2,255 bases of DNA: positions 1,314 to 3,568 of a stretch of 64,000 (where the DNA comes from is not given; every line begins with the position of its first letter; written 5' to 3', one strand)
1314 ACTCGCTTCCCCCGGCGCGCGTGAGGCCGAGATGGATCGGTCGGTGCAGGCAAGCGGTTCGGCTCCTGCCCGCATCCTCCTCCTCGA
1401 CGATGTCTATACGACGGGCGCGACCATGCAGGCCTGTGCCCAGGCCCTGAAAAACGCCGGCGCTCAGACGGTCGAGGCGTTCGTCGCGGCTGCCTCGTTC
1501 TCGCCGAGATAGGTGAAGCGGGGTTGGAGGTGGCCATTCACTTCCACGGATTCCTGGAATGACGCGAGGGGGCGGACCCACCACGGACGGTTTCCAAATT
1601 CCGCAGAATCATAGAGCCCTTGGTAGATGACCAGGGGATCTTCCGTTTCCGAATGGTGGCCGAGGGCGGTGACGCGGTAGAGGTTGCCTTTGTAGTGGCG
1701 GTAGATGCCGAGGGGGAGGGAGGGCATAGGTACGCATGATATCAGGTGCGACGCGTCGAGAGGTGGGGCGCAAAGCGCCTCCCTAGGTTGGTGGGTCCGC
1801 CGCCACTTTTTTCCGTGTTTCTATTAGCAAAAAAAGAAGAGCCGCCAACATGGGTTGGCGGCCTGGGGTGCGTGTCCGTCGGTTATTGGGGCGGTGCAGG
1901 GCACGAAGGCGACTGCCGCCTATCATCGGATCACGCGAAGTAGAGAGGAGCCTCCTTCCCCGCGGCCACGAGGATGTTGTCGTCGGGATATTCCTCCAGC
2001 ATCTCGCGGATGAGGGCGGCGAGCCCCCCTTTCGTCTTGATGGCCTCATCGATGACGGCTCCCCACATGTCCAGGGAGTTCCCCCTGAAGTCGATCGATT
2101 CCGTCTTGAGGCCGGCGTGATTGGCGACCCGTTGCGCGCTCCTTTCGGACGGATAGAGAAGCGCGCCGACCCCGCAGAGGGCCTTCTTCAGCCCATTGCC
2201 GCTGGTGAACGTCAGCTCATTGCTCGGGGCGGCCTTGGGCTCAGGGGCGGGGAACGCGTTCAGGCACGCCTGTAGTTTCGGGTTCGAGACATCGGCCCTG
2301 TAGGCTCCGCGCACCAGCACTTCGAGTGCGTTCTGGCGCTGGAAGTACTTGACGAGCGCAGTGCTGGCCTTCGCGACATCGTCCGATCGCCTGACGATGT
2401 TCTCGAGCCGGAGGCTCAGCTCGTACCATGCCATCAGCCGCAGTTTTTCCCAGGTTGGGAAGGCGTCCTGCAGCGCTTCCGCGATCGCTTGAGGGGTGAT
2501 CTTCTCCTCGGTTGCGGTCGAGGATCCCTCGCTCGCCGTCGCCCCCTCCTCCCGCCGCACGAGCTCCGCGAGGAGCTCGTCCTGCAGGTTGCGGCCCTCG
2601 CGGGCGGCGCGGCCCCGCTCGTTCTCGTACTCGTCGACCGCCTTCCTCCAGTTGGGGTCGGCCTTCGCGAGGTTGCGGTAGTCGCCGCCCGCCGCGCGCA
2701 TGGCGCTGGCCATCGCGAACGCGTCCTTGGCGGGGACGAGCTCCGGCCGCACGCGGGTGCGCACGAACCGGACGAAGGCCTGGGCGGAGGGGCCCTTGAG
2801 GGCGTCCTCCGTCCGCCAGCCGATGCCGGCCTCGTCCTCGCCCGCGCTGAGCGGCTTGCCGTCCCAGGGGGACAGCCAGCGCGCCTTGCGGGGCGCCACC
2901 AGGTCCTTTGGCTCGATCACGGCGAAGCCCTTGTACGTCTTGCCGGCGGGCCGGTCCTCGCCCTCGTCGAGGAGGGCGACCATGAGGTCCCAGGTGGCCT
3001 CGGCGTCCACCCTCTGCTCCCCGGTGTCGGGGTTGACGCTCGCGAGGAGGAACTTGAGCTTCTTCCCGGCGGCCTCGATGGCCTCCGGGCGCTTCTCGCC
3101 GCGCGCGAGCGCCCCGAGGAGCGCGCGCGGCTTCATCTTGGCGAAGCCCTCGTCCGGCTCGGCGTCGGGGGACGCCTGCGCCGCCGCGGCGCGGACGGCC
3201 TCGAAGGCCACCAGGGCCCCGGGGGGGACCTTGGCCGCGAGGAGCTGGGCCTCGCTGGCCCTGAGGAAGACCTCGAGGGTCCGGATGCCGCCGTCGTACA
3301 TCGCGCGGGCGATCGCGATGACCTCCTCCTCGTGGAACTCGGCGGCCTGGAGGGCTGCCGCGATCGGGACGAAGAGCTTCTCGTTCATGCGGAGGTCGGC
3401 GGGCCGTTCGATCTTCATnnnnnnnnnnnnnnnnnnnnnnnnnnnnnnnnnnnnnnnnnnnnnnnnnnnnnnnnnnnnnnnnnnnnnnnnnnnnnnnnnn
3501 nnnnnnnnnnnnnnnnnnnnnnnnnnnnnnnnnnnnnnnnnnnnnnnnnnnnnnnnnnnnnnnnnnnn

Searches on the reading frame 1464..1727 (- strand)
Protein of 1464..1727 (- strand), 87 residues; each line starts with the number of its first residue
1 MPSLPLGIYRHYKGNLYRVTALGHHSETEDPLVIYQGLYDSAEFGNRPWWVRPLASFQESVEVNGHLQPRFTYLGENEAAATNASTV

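Call 44: search_protein_families(library=padloc, proteins=[window:1464-1727:-], max_evalue=1)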
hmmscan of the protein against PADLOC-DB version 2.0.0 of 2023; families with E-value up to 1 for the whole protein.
window:1464-1727:- (87 aa): 0 families

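Call 45: search_protein_families(library=phrogs, proteins=[window:1464-1727:-], max_evalue=1)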
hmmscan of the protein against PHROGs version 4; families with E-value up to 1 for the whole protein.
window:1464-1727:- (87 aa): 3 families
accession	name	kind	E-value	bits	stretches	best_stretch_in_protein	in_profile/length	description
phrog_4767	-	unknown function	4.7e-05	23.3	1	8-82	14-86/505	-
phrog_21101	-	unknown function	0.016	15.7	1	8-48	144-180/205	-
phrog_15259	-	unknown function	0.13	13.3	1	8-23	5-20/57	-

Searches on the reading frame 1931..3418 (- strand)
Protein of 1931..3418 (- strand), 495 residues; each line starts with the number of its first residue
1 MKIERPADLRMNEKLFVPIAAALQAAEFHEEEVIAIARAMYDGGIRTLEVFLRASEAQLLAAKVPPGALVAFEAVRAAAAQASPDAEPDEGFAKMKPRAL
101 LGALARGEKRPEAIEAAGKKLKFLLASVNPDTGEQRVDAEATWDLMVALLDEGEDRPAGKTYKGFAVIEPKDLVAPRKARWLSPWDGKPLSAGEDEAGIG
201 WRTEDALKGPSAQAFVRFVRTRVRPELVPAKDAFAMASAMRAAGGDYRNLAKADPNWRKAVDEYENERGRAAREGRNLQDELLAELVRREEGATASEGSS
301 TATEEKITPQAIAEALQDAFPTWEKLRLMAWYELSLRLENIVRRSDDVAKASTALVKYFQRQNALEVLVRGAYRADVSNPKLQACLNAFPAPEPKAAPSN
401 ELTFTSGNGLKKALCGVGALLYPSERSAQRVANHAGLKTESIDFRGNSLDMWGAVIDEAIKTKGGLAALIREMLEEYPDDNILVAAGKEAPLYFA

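Call 6: search_protein_families(library=pfam, proteins=[window:1934-3418:-], max_evalue=1)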
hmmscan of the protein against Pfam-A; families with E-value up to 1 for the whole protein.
seq(495 aa): 3 families
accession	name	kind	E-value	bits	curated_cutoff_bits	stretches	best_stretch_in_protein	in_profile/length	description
PF19955.5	EAD1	-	1.4e-14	54.7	24.2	2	310-385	9-85/90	Effector-associated domain 1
PF01081.25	Aldolase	-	0.13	12.1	27.8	1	29-58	18-47/196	KDPG and KHG aldolase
PF14520.12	HHH_5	-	0.17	12.9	27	1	35-62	13-40/57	Helix-hairpin-helix domain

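Call 7: search_protein_families(library=ncbifam, proteins=[window:1934-3418:-], max_evalue=1)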
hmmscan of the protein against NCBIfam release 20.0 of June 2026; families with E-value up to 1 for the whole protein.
seq(495 aa): 1 family
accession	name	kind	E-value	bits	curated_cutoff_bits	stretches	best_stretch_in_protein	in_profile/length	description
NF004325.0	PRK05718.1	subfamily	0.02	14.2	241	1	30-57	26-53/213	keto-hydroxyglutarate-aldolase/keto-deoxy-phosphogluconate aldolase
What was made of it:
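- On Polymorphic toxin systems: No toxin or trafficking domains were detected (calls 6, 7).
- No secretion, PT-trafficking or pre-toxin domain was detected (calls 6, 7).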

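Call 10: find_homologous_proteins(query=window:1931-3418:-)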
Query window:1931-3418:- (495 aa): 4 proteins with E <= 0.001 among 8000 candidates.
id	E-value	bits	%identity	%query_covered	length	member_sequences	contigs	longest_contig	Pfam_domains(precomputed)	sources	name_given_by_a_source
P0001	0.0e+0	1074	100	100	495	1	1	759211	PF19955.6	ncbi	-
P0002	3.6e-271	918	85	100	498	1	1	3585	PF19955.6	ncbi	-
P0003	2.1e-179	615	100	59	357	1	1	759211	-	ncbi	-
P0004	2.0e-128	447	74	58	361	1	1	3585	-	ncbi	-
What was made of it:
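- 1931..3418 (-): Gene A, 495 aa: shared head (aa 1-290), a Ser/Thr/Glu-rich linker and two tandem EAD1 domains. It equals P0001 in call 10.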

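Call 12: find_encoding_contigs(protein=P0002, flank=10000)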
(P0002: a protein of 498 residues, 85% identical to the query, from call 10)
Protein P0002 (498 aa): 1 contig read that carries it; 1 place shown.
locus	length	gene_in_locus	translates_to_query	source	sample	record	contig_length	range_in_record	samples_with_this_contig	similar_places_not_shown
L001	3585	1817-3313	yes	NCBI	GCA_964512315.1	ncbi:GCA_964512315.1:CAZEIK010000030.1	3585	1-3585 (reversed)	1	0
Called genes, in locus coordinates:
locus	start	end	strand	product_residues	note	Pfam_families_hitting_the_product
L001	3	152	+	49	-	?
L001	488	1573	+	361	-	-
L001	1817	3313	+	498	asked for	PF19955:EAD1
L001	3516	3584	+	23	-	?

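Call 13: find_encoding_contigs(protein=P0001, flank=10000)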
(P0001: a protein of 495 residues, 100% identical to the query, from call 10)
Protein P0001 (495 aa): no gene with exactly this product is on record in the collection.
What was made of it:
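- Tried and rejected: Not on record (call 13), so the rest of the genome could not be searched.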

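Call 44: search_protein_families(library=padloc, proteins=[window:1931-3418:-], max_evalue=1)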
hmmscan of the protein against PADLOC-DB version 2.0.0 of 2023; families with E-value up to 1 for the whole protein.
window:1931-3418:- (495 aa): 0 families

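Call 45: search_protein_families(library=phrogs, proteins=[window:1931-3418:-], max_evalue=1)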
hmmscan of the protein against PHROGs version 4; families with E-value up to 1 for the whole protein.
window:1931-3418:- (495 aa): 4 families
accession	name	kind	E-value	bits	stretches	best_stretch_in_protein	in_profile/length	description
phrog_38623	-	unknown function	0.051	14.5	1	291-367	59-132/146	-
phrog_23180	-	unknown function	0.094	13.6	1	92-154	71-131/202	-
phrog_6506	-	transcription regulation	0.24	12.5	0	258-291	15-51/59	Arc-like repressor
phrog_4124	-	unknown function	0.25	12.9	0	294-333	28-67/73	-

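Call 100: list_cluster_members(proteins=[P0001, P0003, P0002, P0005, P0006, P0007])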
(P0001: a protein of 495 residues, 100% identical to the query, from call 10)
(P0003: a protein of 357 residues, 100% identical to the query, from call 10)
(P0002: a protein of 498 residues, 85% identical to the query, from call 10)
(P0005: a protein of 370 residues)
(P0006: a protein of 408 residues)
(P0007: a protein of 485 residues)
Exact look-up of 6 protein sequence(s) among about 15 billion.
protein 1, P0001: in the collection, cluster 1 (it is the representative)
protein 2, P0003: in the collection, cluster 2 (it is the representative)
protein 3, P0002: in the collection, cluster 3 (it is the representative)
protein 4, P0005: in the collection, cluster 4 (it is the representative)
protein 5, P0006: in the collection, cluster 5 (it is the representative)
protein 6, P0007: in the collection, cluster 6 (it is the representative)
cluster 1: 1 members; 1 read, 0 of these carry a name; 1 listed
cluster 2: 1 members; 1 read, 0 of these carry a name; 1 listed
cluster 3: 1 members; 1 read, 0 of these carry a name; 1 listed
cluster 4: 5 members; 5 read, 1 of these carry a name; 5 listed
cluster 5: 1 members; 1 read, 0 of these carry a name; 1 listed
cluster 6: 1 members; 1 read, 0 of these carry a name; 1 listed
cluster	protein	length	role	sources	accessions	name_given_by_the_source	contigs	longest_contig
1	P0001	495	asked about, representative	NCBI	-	-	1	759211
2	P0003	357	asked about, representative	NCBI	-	-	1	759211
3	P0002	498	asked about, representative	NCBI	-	-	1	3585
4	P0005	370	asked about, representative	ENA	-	-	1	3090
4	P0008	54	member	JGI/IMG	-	hypothetical protein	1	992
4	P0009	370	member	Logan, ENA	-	-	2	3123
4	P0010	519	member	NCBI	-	-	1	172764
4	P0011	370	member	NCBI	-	-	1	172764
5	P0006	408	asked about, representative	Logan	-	-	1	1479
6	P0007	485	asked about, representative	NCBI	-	-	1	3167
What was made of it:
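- Five of the six clusters looked up are singletons; the sixth has five members (call 100).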

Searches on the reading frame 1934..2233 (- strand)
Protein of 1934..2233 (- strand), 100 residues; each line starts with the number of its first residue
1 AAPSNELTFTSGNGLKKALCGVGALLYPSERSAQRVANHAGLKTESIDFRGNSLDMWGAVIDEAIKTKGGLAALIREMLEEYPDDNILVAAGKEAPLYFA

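Call 34: search_protein_families(library=pfam, proteins=[window:1934-2233:-], max_evalue=10)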
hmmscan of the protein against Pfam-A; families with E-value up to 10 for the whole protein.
seq(100 aa): 1 family
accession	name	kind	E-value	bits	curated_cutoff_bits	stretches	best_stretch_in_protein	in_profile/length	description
PF19955.5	EAD1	-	1.1e-07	32.6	24.2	1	17-92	9-86/90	Effector-associated domain 1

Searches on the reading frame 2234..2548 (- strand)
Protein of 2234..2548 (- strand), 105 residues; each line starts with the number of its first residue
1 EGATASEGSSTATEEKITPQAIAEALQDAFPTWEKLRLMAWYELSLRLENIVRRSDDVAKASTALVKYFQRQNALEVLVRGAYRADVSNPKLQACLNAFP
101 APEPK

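Call 34: search_protein_families(library=pfam, proteins=[window:2234-2548:-], max_evalue=10)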
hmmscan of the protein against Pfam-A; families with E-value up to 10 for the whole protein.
seq(105 aa): 2 families
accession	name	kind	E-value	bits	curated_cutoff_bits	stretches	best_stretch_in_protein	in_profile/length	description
PF19955.5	EAD1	-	9.9e-09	36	24.2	1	20-95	9-85/90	Effector-associated domain 1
PF19960.5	EAD7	-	0.098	12.9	32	1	63-83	38-58/62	Effector-associated domain 7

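Call 68: find_homologous_proteins(query=A9, max_evalue=0.01)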
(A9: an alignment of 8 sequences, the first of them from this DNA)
Query A9 (8 sequences): 859 candidates shared short words with the query, none scored E <= 0.01.

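Call 80: search_solved_structures(query=A9, max_evalue=10)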
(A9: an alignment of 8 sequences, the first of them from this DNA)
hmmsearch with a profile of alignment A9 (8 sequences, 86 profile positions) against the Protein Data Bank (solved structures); distinct sequences matched with E-value up to 10: 6.
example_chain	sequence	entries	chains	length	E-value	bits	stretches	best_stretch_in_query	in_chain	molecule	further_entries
6bze_A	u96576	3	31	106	0.32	14.5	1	36-84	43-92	B-cell lymphoma/leukemia 10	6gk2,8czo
7n84_X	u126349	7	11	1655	0.37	14.3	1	29-59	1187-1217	Nucleoporin NUP188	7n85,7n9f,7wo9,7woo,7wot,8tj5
9d2f_Y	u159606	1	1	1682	0.6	13.6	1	3-41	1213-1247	Cilia- and flagella-associated protein 43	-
7suk_SI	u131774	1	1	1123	0.8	13.2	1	5-37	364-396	Ribosome biogenesis protein BMS1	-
5jpq_a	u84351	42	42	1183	0.86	13.1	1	5-37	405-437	Bms1 | Ribosome biogenesis protein BMS1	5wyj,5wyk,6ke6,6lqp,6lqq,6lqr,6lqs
5a9z_AI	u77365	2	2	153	0.92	13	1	3-35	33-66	50S ribosomal protein L10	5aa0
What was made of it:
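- On Death-like superfamily (Death, CARD, DED, Pyrin): The best PDB sequence hit of the EAD1-module profile is the BCL10 CARD at E = 0.32, 14.5 bits, which is not significant (call 80).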
